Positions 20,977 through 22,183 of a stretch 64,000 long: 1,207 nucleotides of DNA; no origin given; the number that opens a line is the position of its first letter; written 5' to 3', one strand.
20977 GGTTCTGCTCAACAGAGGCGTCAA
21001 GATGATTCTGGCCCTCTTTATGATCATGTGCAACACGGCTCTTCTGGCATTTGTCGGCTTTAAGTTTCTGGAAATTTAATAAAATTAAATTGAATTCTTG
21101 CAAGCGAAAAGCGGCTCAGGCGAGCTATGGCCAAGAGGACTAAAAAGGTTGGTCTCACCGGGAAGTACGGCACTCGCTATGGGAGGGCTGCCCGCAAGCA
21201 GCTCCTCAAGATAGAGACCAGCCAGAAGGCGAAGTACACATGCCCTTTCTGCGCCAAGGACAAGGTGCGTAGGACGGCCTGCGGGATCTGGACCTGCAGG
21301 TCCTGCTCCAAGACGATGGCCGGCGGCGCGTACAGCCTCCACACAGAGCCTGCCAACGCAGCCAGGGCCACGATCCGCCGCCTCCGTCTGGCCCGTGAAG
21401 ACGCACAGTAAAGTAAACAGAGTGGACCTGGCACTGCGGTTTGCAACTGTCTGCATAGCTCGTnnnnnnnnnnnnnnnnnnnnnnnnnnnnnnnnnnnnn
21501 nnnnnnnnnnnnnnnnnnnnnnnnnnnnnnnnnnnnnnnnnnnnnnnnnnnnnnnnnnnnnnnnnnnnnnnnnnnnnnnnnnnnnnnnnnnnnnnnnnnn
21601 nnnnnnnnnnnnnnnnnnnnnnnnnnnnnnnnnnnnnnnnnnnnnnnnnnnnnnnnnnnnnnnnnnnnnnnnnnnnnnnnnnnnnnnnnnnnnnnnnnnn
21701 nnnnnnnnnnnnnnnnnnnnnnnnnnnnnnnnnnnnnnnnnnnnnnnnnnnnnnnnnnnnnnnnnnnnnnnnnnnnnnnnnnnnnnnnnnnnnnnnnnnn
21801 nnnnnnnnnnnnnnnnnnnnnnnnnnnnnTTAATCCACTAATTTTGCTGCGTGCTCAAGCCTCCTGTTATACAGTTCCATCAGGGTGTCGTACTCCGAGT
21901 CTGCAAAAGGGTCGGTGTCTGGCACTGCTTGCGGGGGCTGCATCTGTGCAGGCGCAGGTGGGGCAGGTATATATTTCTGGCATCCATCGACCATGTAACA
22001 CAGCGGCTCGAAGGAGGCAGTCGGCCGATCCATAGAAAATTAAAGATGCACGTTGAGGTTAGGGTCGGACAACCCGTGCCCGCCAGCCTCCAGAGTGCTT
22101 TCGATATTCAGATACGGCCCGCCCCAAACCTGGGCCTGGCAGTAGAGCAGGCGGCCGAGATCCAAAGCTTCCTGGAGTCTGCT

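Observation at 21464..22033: Small gene split by a single in-frame TAA followed immediately by ATG (TAA-ATG junction at 21827-21832, minus strand)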

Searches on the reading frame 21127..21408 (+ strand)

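Call 3: search_protein_families(library=pfam, proteins=[window:21127-21408:+], max_evalue=1)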
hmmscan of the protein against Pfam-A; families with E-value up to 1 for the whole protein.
seq(94 aa): 7 families
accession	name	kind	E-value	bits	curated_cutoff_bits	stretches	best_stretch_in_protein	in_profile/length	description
PF01780.25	Ribosomal_L37ae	-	3.2e-36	123.7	21.9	1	4-87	1-84/85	Ribosomal L37ae protein family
PF12760.12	Zn_ribbon_IS1595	-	0.009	16.4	25.4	1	36-63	18-46/46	Transposase zinc-ribbon domain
PF14319.11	Zn_Tnp_IS91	-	0.023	15.1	26.3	1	34-63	36-65/90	Transposase zinc-binding domain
PF17977.7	zf-RING_13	-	0.029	15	25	1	38-69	3-34/68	RING/Ubox like zinc-binding domain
PF13465.12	zf-H2C2_2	-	0.031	15.1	40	0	32-44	10-22/26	Zinc-finger double domain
PF08209.17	Sgf11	-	0.035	14.1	26.4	1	56-72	6-22/33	Sgf11 (transcriptional regulation protein)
PF05129.18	Zn_ribbon_Elf1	-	0.25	11.9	29.8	1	24-65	10-57/79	Transcription elongation factor Elf1 like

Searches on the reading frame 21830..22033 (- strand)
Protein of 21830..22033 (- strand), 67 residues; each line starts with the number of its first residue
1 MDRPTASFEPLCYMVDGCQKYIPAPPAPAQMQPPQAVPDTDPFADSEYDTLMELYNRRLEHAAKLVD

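Call 3: search_protein_families(library=pfam, proteins=[window:21833-22033:-], max_evalue=1)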
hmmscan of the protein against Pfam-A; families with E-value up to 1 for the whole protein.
seq(67 aa): 0 families

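Call 11: list_cluster_members(proteins=[window:21833-22033:-, window:21467-21829:-, window:22046-22426:+, window:21395-21838:+])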
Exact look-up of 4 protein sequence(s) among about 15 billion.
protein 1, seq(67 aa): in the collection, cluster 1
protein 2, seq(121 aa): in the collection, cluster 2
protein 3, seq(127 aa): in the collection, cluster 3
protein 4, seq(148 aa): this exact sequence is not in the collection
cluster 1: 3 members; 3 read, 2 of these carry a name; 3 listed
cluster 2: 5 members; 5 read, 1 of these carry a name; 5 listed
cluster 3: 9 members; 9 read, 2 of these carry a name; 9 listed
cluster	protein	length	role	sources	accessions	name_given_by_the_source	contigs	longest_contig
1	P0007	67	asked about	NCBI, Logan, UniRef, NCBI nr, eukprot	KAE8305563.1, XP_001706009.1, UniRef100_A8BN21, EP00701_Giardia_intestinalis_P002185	hypothetical protein GL50803_005514 [Giardia duodenalis] | Uncharacterized protein n=1 Tax=Giardia intestinalis (strain ATCC 50803 / WB clone C6) ... | hypothetical protein GL50803_005514 [Giardia intestinalis]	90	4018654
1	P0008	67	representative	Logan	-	-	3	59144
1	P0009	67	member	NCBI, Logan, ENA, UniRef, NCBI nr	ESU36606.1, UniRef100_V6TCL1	Hypothetical protein DHA2_153399 [Giardia duodenalis] | Uncharacterized protein n=1 Tax=Giardia intestinalis TaxID=5741 RepID=V6TCL1_GIAIN | Hypothetical protein DHA2_153399 [Giardia intestinalis]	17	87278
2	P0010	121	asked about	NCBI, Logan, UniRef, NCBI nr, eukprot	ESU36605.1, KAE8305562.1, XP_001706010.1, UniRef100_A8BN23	hypothetical protein GL50803_005515 [Giardia duodenalis] | Uncharacterized protein n=2 Tax=Giardia intestinalis TaxID=5741 RepID=A8BN23_GIAIC | hypothetical protein GL50803_005515 [Giardia intestinalis]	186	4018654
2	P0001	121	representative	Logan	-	-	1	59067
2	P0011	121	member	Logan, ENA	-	-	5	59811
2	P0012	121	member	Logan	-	-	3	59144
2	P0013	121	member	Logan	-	-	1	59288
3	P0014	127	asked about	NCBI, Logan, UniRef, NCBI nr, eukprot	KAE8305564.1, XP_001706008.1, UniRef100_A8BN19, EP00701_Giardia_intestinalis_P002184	hypothetical protein GL50803_005513 [Giardia duodenalis] | Uncharacterized protein n=1 Tax=Giardia intestinalis (strain ATCC 50803 / WB clone C6) ... | hypothetical protein GL50803_005513 [Giardia intestinalis]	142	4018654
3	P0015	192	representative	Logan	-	-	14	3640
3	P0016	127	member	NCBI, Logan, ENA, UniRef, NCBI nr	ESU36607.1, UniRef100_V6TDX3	Hypothetical protein DHA2_153400 [Giardia duodenalis] | Uncharacterized protein n=1 Tax=Giardia intestinalis TaxID=5741 RepID=V6TDX3_GIAIN | Hypothetical protein DHA2_153400 [Giardia intestinalis]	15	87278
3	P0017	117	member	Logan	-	-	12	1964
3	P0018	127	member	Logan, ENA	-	-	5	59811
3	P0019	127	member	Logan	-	-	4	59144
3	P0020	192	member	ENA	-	-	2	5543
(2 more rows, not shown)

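Call 47: search_protein_families(library=pfam, alignment_id=A1, max_evalue=10)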
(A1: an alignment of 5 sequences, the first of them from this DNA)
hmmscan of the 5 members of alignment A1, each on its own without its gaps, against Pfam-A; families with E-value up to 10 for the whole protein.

A. member 1, seq(67 aa): 0 families

B. families by the number of members that match (of 5 scanned): 2 families
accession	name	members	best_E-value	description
PF07110.17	EthD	1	0.12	EthD domain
PF24795.1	WDR62-MABP1_CC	1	0.19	WRD62/MABP1 coiled-coil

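Call 48: find_encoding_contigs(protein=window:21830-22033:-, flank=1500, max_places=10)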
Protein window:21830-22033:- (67 aa): 23 contigs read that carry it; 1 place shown.
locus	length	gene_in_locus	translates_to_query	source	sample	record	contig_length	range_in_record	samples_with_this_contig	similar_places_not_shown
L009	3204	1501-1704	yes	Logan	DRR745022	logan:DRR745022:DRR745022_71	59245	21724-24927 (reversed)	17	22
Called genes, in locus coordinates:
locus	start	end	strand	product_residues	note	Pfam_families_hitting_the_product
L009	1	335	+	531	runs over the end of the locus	-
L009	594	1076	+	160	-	PF13183:Fer4_8 (faint), PF13484:Fer4_16 (faint), PF13534:Fer4_17 (faint), PF12800:Fer4_4 (faint), PF13237:Fer4_10 (weak), PF12838:Fer4_7, PF13187:Fer4_9, PF00037:Fer4 (weak), +3 more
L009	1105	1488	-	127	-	-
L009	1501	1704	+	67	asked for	-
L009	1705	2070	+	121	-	-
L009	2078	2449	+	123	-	-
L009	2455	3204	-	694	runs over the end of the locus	-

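Call 79: predict_structure(alignment_id=A7)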
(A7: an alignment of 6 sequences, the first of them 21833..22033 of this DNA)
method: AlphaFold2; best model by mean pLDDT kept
length: 67 residues; sequences in the alignment: 6
mean_pLDDT: 73.2   pTM: 0.29
mean pLDDT of the five models: 73.2, 73.0, 72.4, 71.7, 71.3
residues with pLDDT >= 90: 16; 70-90: 22; 50-70: 26; < 50: 3
segments of 3 or more residues with pLDDT < 50: none
pLDDT, mean of each block of 10 residues (from residue 1): 62 90 72 52 70 91 76
secondary structure, 60 per line:
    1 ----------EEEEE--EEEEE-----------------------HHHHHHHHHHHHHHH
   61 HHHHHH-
elements in order: E11-15 E18-22 H46-66
